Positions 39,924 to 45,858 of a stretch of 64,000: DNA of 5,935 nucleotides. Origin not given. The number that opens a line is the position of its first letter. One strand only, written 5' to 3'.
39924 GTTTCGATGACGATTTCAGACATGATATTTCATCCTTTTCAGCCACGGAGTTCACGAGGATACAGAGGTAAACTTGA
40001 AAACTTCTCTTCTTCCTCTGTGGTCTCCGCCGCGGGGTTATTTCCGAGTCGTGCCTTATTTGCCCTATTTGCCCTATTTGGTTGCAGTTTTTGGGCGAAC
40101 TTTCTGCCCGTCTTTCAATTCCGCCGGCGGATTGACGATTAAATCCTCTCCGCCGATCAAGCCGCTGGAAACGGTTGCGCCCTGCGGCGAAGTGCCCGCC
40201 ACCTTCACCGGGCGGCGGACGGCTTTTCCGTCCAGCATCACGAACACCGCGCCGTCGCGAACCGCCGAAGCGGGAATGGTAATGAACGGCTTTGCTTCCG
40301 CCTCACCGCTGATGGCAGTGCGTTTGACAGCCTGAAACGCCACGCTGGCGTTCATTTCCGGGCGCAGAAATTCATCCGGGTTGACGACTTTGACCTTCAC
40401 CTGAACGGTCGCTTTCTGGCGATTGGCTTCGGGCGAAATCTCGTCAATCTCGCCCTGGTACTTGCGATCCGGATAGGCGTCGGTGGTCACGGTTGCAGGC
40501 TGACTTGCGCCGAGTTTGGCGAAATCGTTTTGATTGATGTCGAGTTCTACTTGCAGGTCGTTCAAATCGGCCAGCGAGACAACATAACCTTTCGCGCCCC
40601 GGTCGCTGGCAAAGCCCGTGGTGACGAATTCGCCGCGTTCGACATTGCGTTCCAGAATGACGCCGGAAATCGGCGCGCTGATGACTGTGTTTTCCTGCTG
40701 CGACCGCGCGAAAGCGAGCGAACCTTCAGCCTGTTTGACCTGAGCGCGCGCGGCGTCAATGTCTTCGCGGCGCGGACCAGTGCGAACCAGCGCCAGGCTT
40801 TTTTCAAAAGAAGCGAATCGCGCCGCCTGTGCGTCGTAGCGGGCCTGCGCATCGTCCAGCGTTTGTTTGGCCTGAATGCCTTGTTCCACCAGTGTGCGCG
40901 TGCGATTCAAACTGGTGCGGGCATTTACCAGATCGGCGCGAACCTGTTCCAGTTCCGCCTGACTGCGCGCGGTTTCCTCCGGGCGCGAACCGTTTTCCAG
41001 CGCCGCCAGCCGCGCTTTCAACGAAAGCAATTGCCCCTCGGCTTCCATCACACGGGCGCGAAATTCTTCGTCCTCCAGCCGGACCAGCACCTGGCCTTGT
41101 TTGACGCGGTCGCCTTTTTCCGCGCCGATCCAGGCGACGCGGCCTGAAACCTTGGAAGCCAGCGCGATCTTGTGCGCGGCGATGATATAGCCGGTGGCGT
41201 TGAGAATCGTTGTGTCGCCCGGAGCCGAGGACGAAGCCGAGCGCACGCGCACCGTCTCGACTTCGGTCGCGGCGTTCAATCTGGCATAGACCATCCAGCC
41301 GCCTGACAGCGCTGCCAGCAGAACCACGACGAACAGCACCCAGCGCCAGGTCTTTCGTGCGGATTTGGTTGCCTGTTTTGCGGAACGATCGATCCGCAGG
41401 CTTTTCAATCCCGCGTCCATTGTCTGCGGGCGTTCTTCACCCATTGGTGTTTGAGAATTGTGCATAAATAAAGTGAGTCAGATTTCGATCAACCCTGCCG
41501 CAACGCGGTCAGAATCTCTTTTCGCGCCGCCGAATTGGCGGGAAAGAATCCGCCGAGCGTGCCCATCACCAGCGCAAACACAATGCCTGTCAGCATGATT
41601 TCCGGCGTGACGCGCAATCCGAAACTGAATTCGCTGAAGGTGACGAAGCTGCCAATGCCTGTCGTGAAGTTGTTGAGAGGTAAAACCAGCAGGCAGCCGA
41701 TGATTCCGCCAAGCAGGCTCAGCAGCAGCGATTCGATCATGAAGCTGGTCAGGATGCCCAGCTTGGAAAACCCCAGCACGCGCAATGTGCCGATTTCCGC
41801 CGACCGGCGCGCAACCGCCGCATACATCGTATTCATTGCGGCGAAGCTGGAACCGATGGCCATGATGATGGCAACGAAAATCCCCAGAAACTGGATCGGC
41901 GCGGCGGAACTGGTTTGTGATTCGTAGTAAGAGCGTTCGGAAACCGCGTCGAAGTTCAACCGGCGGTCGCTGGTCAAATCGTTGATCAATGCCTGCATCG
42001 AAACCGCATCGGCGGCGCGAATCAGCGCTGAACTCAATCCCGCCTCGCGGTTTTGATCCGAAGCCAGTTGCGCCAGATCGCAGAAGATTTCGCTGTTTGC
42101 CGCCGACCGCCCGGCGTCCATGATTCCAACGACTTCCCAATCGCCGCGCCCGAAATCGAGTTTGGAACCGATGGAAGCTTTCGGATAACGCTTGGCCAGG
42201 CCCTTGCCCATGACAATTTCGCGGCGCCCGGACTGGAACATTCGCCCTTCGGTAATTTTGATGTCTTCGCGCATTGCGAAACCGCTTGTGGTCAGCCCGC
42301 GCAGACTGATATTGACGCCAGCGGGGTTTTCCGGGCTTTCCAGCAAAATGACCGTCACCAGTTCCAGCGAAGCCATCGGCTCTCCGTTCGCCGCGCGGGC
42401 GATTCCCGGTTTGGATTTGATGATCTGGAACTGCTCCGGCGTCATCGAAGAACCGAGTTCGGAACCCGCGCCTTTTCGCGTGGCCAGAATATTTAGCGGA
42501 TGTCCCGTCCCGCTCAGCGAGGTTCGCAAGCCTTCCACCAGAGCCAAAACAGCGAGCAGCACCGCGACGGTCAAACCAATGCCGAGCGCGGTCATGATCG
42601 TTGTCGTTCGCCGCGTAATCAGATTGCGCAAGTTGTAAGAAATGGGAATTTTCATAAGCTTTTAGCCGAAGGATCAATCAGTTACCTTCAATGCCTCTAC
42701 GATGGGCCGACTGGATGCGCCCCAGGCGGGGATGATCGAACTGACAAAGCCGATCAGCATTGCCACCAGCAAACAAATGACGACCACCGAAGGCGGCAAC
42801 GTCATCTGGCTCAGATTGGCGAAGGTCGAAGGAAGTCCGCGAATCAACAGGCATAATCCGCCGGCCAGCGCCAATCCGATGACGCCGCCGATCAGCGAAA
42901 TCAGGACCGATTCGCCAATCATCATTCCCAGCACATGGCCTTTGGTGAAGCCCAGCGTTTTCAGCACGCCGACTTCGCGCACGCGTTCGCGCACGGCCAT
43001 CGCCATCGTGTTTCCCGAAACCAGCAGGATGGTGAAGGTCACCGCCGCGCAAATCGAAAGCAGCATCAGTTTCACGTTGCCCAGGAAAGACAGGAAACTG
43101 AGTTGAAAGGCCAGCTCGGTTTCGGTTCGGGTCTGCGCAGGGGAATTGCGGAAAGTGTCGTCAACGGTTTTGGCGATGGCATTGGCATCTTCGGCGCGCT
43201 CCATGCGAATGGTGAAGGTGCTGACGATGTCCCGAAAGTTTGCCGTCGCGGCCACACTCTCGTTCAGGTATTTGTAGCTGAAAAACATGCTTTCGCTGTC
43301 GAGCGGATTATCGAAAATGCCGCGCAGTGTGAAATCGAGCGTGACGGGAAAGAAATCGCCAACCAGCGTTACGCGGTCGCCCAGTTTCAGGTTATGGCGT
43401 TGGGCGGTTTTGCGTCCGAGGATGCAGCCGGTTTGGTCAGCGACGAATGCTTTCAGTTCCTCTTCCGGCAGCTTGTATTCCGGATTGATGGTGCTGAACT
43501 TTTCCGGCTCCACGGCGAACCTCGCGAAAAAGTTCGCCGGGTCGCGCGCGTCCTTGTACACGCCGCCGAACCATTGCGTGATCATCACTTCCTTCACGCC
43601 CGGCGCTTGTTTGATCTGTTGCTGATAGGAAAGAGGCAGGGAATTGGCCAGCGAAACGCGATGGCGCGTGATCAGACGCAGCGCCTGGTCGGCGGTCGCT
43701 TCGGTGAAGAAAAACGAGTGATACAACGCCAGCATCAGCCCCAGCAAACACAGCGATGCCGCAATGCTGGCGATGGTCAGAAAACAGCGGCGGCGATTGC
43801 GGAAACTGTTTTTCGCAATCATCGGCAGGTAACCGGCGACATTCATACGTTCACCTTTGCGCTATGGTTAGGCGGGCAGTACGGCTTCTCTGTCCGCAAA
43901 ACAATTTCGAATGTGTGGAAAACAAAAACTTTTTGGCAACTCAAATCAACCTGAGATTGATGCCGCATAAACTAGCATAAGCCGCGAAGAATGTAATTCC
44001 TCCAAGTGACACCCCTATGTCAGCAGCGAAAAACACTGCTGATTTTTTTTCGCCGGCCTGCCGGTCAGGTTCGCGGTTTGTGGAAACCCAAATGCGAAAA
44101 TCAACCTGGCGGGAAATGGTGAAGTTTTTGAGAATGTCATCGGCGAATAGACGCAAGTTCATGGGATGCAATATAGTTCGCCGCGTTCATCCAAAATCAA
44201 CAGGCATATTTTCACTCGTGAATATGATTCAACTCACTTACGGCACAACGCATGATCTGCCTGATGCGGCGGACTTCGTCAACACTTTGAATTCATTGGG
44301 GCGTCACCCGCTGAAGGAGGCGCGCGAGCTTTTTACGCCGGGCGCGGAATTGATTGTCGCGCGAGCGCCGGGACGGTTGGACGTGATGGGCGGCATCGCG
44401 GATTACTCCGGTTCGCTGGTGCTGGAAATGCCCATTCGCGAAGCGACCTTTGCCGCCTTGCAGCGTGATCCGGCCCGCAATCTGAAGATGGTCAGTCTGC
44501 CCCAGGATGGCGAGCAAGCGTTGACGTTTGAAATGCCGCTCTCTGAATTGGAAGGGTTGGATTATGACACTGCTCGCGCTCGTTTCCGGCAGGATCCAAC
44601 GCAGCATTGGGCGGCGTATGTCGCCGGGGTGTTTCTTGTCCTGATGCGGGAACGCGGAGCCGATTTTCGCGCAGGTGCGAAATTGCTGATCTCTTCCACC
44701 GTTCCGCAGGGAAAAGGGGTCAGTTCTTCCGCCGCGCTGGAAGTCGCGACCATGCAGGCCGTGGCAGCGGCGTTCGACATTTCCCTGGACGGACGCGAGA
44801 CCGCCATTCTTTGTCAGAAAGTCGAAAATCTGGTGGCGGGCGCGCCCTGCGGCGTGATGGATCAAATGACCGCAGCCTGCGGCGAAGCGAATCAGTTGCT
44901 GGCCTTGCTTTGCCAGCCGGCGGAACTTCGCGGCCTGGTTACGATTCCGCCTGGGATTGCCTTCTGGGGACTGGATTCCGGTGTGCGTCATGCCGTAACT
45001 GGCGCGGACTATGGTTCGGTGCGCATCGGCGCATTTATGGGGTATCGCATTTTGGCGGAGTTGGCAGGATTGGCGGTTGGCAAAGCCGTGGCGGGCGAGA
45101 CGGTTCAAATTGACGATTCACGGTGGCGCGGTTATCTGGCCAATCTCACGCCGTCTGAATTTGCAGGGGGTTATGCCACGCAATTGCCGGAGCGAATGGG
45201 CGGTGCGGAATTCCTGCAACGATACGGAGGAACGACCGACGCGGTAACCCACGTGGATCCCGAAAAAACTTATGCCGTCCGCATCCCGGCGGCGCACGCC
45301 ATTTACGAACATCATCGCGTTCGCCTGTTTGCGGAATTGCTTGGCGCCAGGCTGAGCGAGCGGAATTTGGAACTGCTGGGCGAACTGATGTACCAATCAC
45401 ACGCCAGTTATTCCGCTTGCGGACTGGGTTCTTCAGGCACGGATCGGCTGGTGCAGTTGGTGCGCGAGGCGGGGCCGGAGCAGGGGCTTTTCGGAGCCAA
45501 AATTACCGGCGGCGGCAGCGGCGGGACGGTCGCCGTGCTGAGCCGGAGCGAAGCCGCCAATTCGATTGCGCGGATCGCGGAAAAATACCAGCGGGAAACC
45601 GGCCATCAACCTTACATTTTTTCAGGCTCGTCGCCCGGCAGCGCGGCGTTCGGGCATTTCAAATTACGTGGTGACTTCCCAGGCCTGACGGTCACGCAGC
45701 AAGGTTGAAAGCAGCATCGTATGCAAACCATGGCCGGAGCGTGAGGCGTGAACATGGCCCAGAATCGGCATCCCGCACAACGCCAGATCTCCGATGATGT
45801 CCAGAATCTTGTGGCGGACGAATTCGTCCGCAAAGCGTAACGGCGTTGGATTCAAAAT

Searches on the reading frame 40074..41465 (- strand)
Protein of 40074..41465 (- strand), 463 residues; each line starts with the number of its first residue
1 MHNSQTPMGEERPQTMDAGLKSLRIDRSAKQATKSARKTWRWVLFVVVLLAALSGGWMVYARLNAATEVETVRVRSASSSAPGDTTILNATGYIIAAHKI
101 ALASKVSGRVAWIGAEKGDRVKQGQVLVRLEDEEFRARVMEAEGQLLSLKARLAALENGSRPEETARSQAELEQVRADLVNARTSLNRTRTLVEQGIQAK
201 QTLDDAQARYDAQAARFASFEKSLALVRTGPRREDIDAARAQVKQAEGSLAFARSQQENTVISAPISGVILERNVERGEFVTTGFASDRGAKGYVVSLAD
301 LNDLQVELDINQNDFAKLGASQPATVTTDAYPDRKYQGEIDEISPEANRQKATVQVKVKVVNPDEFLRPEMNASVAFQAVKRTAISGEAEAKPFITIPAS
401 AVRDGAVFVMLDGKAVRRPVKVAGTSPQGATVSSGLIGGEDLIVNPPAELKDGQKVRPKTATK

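Call 68: search_protein_families(library=pfam, proteins=[window:40074-41465:-], max_evalue=0.00001)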
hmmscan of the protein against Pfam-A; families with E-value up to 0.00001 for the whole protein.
window:40074-41465:- (463 aa): 3 families
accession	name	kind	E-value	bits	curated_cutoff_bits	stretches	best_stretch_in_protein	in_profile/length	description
PF16576.10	HlyD_D23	-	7.3e-25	87.9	30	1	101-373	21-214/214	Barrel-sandwich domain of CusB or HlyD membrane-fusion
PF13437.12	HlyD_3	-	1.3e-19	71.3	22.2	1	261-369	1-105/106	HlyD family secretion protein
PF13533.13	Biotin_lipoyl_2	-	1.1e-07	31.9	29.8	0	101-131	2-32/32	Biotin-lipoyl like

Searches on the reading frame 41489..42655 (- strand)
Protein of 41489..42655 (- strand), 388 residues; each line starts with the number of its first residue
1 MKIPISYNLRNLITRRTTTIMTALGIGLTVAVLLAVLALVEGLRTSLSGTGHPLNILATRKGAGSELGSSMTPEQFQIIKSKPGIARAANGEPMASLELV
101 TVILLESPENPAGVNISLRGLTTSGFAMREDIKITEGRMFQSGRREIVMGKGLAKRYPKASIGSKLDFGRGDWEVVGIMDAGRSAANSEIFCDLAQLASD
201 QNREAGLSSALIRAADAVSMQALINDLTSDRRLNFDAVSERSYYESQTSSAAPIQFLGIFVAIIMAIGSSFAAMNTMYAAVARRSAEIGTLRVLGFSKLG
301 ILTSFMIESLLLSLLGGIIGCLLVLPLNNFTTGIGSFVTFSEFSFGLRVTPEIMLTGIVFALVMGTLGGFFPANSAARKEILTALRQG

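Call 68: search_protein_families(library=pfam, proteins=[window:41489-42655:-], max_evalue=0.00001)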
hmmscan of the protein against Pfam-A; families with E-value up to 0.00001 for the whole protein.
window:41489-42655:- (388 aa): 2 families
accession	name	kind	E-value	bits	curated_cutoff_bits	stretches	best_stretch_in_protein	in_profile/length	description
PF12704.14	MacB_PCD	-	1.1e-19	71.9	27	1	19-228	1-205/207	MacB-like periplasmic core domain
PF02687.27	FtsX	-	5.6e-15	55.9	25.5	1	259-381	1-120/120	FtsX-like permease C-terminal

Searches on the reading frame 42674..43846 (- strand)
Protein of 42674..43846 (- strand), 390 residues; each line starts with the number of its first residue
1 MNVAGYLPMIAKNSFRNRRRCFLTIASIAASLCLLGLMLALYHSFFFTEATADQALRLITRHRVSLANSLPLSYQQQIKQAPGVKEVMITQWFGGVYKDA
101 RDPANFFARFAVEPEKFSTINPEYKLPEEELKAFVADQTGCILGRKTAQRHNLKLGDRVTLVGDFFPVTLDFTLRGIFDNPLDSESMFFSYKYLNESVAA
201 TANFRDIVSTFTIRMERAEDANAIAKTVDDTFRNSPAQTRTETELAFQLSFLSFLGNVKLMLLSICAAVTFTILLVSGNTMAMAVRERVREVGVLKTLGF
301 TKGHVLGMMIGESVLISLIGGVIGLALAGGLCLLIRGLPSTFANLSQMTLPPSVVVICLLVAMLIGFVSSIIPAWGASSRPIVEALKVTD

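Call 68: search_protein_families(library=pfam, proteins=[window:42674-43846:-], max_evalue=0.00001)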
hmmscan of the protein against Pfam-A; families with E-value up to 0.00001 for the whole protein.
window:42674-43846:- (390 aa): 2 families
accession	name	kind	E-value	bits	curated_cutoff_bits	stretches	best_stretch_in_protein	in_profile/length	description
PF02687.27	FtsX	-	5.8e-20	72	25.5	1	267-381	5-119/120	FtsX-like permease C-terminal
PF12704.14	MacB_PCD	-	3e-09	37.9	27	1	22-229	2-205/207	MacB-like periplasmic core domain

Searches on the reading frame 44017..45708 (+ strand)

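Call 68: search_protein_families(library=pfam, proteins=[window:44017-45708:+], max_evalue=0.00001)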
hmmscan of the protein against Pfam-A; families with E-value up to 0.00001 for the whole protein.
window:44017-45708:+ (563 aa): 3 families
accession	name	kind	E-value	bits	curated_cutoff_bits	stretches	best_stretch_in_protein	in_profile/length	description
PF00288.32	GHMP_kinases_N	-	7.3e-18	65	22.3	1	201-289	2-86/87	GHMP kinases N terminal domain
PF08544.19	GHMP_kinases_C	-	1.2e-08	35.7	21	1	447-521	6-79/85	GHMP kinases C terminal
PF10509.15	GalKase_gal_bdg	-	1.4e-06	28.2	23.1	1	110-149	9-48/49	Galactokinase galactose-binding signature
